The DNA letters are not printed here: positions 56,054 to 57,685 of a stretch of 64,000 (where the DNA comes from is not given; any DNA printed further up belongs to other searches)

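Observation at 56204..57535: Candidate replication origin embedded in its initiator gene (iterons read in two reading frames)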

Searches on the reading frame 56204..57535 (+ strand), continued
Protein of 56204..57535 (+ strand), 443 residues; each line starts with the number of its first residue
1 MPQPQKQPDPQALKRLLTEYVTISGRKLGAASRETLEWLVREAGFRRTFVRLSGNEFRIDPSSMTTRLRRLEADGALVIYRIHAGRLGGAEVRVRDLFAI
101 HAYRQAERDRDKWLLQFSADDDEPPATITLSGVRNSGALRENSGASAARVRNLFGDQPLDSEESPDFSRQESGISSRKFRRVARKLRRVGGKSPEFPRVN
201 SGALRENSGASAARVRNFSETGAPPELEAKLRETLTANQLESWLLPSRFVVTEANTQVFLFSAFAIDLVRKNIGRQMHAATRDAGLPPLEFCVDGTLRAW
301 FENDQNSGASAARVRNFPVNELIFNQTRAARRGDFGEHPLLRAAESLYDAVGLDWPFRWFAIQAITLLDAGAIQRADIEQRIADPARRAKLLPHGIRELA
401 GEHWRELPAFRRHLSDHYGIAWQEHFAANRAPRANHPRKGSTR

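Call 46: find_encoding_contigs(protein=P0016, flank=10000, max_places=1)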
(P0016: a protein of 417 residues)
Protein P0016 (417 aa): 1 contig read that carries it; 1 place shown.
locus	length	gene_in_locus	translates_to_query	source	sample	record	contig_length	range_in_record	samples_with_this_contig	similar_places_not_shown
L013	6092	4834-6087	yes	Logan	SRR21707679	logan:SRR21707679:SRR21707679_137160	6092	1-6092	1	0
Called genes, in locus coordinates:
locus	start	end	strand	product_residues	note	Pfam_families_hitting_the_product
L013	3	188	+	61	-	?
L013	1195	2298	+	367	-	PF00589:Phage_integrase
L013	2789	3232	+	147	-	-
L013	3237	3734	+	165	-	-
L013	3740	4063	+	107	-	-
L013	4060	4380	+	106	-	-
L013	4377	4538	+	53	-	PF19474:DUF6011 (weak)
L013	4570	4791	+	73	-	PF02599:CsrA (weak)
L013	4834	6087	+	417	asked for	-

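Call 52: list_cluster_members(proteins=[P0001, P0002, P0003, P0012])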
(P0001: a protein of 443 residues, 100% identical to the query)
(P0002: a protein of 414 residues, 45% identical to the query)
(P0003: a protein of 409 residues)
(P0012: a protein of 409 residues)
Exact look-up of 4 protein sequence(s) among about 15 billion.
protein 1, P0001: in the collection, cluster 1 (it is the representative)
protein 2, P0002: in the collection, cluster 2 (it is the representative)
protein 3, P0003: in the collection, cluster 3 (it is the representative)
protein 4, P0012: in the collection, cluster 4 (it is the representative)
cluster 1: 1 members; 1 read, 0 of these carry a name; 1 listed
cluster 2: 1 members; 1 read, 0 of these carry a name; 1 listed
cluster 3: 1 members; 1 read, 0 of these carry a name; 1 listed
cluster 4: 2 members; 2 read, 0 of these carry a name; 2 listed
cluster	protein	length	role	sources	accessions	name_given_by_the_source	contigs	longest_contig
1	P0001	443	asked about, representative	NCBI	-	-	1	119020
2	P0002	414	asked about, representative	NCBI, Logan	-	-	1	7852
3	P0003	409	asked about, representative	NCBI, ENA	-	-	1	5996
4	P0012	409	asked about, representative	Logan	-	-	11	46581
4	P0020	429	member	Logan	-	-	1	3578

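Call 54: search_protein_families(library=pfam, proteins=[L001:349-1242:+, L001:1366-1641:+, L001:3932-4516:+, L001:4850-5638:+, L001:5745-6242:+, L001:6301-7851:+], max_evalue=0.1)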
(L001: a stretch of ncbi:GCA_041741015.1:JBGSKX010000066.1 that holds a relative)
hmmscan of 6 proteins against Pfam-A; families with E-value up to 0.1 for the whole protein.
L001:349-1242:+ (297 aa): 0 families

L001:1366-1641:+ (91 aa): 2 families
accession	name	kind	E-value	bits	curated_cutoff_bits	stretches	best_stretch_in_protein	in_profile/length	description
PF07618.16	DUF1580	-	0.00037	20.5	24.4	1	12-63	2-54/57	Protein of unknown function (DUF1580)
PF12728.13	HTH_17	-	0.092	13.5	27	0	26-63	16-48/51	Helix-turn-helix domain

L001:3932-4516:+ (194 aa): 0 families

L001:4850-5638:+ (262 aa): 0 families

L001:5745-6242:+ (165 aa): 0 families

L001:6301-7851:+ (517 aa): 1 family
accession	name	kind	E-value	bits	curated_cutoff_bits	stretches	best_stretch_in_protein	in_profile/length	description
PF10145.14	PhageMin_Tail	-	0.00044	20.6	33.2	1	70-170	101-201/201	Phage-related minor tail protein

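Call 63: predict_structure(alignment_id=A2)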
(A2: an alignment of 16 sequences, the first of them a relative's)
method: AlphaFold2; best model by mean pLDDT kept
length: 443 residues; sequences in the alignment: 16
mean_pLDDT: 73.8   pTM: 0.33
mean pLDDT of the five models: 73.8, 72.4, 70.4, 70.3, 69.1
residues with pLDDT >= 90: 204; 70-90: 79; 50-70: 28; < 50: 132
segments of 3 or more residues with pLDDT < 50: 116-212, 308-330, 433-443
pLDDT, mean of each block of 10 residues (from residue 1): 73 95 91 95 91 89 94 95 90 94 82 53 39 35 32 33 35 42 45 36 34 68 95 94 93 97 95 97 98 91 60 35 42 78 90 77 95 92 82 84 94 96 85 46 36
secondary structure, 60 per line:
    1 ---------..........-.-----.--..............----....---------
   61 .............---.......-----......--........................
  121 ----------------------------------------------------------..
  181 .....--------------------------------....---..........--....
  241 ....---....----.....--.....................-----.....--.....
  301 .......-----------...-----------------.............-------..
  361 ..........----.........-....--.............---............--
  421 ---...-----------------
elements in order: H10-19 H30-43 E48-51 H61-73 E77-83 E89-94 H97-120 H179-185 H218-221 H225-234 H237-244 E248-251 E256-260 H263-283 E289-293 H296-307 H339-351 H359-370 H375-383 H385-388 H391-403 H407-418

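Call 66: fold_search(model_id=the predicted structure, library=pdb)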
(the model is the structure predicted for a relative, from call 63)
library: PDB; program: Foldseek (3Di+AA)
matches with E <= 10: 726; with E <= 0.001: 0
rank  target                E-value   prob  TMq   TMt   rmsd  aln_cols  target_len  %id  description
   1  3vod_B                4.9e-02  0.95  0.13  0.37  12.4       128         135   20  Crystal Structure of mutant MarR C80S from E.coli (released 2013-03-06)
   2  4tps_D                5.8e-02  1.00  0.14  0.62   3.2        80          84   12  Sporulation Inhibitor of DNA Replication, SirA, in complex with Domain I of DnaA (released 2014-07-30)
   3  3voe_B                6.9e-02  0.92  0.13  0.37  12.4       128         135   20  Crystal Structure of wild type MarR (apo form) from E.coli (released 2013-03-06)
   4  1sfx_B                7.3e-02  0.96  0.15  0.47   6.0       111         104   14  X-ray crystal structure of putative HTH transcription regulator from Archaeoglobus fulgidus (released 2004-08-03)
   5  2b0l_A                7.7e-02  0.97  0.14  0.50   5.5        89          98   19  C-terminal DNA binding domain of transcriptional pleiotropic repressor CodY. (released 2006-02-21)
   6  4tps_B                8.1e-02  1.00  0.14  0.65   2.5        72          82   12  Sporulation Inhibitor of DNA Replication, SirA, in complex with Domain I of DnaA (released 2014-07-30)
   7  5hli_A                8.1e-02  0.97  0.15  0.39  12.3       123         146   14  Structure of Disulfide formed AbfR (released 2017-01-25)
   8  4jba_B                8.6e-02  0.97  0.14  0.40   6.2        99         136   21  Crystal Structure of the Oxidized Form of MarR from E.coli (released 2013-10-16)
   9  4yif_B                8.6e-02  0.97  0.15  0.40   8.9       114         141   20  Crystal structure of Rv0880 (released 2015-06-10)
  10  6pco_C                9.1e-02  0.96  0.15  0.41  11.5       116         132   19  Mechanism for regulation of DNA binding of Bordetella bronchiseptica BpsR by 6-hydroxynicotinic acid (released 2019-11-06)
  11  8a3v_D                9.1e-02  0.80  0.16  0.41  17.3       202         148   13  Crystal structure of the Vibrio cholerae replicative helicase (VcDnaB) in complex with its loader protein (VcDciA) (released 2023-02-15)
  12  3vb2_A                1.0e-01  0.87  0.13  0.35  12.3       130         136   19  Crystal Structure of the Reduced Form of MarR from E.coli (released 2013-01-30)
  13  6flq_F                1.1e-01  0.21  0.10  0.09  20.2       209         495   13  CryoEM structure of E.coli RNA polymerase paused elongation complex bound to NusA (released 2018-03-21)
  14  6pcp_C                1.1e-01  0.89  0.14  0.37  15.2       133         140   22  Mechanism for regulation of DNA binding of Bordetella bronchiseptica BpsR by 6-hydroxynicotinic acid (released 2019-11-06)
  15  6cmv_D                1.3e-01  0.98  0.17  0.53   5.5       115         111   16  Crystal structure of Archaeal Biofilm Regulator (AbfR2) from Sulfolobus acidocaldarius (released 2018-11-14)
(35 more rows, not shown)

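Call 68: search_solved_structures(query=A2, max_evalue=10)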
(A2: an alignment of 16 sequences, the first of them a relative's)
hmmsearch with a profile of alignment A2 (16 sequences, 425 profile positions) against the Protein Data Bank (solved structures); distinct sequences matched with E-value up to 10: 3.
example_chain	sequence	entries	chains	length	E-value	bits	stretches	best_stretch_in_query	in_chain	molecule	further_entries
2e0g_A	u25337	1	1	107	1.6e-05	27.7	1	201-291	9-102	Chromosomal replication initiator protein dnaA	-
4tps_B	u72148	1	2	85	0.0016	21.2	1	201-256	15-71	Chromosomal replication initiator protein DnaA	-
8btg_A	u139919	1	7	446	0.023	17.3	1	201-258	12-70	Chromosomal replication initiator protein DnaA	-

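Call 69: search_protein_families(library=pfam, alignment_id=A2, max_evalue=1)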
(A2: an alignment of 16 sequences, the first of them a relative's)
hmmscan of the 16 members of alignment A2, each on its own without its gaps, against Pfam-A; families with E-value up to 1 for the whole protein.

A. member 1, P0001 (443 aa): 0 families

B. families by the number of members that match (of 16 scanned): 11 families
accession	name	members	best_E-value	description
PF11638.13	DnaA_N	7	3.7e-06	DnaA N-terminal domain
PF13518.12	HTH_28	2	0.00028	Helix-turn-helix domain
PF13551.12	HTH_29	1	0.0014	Winged helix-turn helix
PF12802.13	MarR_2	1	0.0015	MarR family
PF09339.16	HTH_IclR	1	0.0046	IclR helix-turn-helix domain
PF13384.12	HTH_23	1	0.0076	Homeodomain-like domain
PF01047.28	MarR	1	0.011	MarR family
PF13565.12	HTH_32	1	0.078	Homeodomain-like domain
PF02120.21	Flg_hook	1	0.14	Flagellar hook-length control protein FliK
PF03861.19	ANTAR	1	0.25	ANTAR domain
PF13388.11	DUF4106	1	0.62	Protein of unknown function (DUF4106)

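Call 70: fold_search(model_id=the predicted structure, library=viral)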
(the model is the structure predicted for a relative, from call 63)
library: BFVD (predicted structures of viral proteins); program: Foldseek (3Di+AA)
matches with E <= 10: 441; with E <= 0.001: 3
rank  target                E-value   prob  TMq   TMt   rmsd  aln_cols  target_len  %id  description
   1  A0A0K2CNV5            2.0e-06  1.00  0.16  0.19  24.4       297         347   13  Putative replicon initiation protein [Brevibacillus phage SecTim467]
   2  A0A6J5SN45            5.3e-05  1.00  0.17  0.21  25.3       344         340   15  DnaA N-terminal domain containing protein [uncultured Caudovirales phage]
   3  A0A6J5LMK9            7.1e-04  0.66  0.14  0.14  31.0       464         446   13  Uncharacterized protein [uncultured Caudovirales phage]
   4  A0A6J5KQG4            1.6e-03  0.94  0.16  0.21  30.8       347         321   15  Helix-turn-helix domain containing protein [uncultured Caudovirales phage]
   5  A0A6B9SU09            3.4e-03  0.80  0.18  0.19  29.0       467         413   10  (no name in the UniProt tables at hand)
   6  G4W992                4.2e-03  0.54  0.14  0.16  26.9       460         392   13  Phage conserved hypothetical protein C-terminal domain-containing protein [Tetrasphaera phage TJE1]
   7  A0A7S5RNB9            1.1e-02  0.66  0.15  0.20  22.2       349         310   14  (no name in the UniProt tables at hand)
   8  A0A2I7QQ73            1.2e-02  0.99  0.16  0.24  21.2       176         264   10  (no name in the UniProt tables at hand)
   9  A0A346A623            1.4e-02  0.66  0.14  0.09  36.7       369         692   12  (no name in the UniProt tables at hand)
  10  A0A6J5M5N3            1.7e-02  0.90  0.18  0.30  23.7       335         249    9  DUF7833 domain-containing protein [uncultured Caudovirales phage]
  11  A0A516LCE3            1.7e-02  0.47  0.16  0.20  35.3       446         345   12  (no name in the UniProt tables at hand)
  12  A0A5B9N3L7            1.8e-02  0.99  0.17  0.39  11.3       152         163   15  Replication protein [Aeromonas phage 4L372XY]
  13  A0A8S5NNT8            2.0e-02  0.85  0.20  0.28  30.3       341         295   12  Helix-turn-helix domain protein [Myoviridae sp. ctpjm1]
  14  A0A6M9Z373            2.1e-02  0.75  0.19  0.25  28.1       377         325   11  (no name in the UniProt tables at hand)
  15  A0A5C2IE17            2.2e-02  0.63  0.14  0.22  29.4       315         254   11  (no name in the UniProt tables at hand)
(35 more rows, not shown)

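Call 71: search_dna_similar(query=P0001, collection=phages, mode=protein, max_evalue=0.01)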
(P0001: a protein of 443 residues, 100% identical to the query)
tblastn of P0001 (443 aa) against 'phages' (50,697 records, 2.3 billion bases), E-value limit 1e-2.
No match.

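Call 72: search_dna_similar(query=P0001, collection=plasmids, mode=protein, max_evalue=0.01)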
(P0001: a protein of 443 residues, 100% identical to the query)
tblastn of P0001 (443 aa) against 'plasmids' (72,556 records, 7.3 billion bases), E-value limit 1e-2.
No match.
